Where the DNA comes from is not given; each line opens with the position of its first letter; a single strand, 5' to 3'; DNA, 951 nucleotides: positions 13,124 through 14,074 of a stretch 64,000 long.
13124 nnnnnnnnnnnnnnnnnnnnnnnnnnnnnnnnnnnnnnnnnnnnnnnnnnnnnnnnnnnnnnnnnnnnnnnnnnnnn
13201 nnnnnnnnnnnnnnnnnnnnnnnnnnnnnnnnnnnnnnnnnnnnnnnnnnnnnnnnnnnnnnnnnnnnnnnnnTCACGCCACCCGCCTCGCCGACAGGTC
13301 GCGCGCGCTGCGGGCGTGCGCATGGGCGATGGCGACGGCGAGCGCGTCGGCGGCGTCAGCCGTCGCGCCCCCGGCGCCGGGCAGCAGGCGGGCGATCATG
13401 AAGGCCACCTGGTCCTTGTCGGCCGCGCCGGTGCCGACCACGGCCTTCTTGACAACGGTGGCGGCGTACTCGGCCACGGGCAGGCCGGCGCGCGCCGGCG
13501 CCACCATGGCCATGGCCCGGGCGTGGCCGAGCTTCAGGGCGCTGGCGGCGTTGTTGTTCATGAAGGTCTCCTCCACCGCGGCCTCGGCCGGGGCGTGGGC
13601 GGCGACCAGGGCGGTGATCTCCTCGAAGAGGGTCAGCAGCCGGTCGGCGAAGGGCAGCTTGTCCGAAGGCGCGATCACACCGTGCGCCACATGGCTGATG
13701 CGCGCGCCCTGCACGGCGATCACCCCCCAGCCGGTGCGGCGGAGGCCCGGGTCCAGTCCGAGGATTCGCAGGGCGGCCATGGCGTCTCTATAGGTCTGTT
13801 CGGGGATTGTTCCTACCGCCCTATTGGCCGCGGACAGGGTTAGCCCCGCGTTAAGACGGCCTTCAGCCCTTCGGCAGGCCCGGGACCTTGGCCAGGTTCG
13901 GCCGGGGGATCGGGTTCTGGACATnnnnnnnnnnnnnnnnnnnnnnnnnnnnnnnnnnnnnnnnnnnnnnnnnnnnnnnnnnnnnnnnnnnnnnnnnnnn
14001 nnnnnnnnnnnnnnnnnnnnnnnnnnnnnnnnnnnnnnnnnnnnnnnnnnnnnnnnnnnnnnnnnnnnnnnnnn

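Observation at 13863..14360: Catalytically dead RNase HI paralogue parked directly upstream of ruvC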

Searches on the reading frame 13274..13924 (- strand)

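Call 3: search_protein_families(library=pfam, proteins=[window:13274-13924:-], max_evalue=1)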
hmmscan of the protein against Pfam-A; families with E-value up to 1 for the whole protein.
window:13274-13924:- (216 aa): 1 family
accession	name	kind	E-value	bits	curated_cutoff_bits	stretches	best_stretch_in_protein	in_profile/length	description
PF02075.23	RuvC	-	2.4e-42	144.7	22.2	1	54-201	1-148/148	Crossover junction endodeoxyribonuclease RuvC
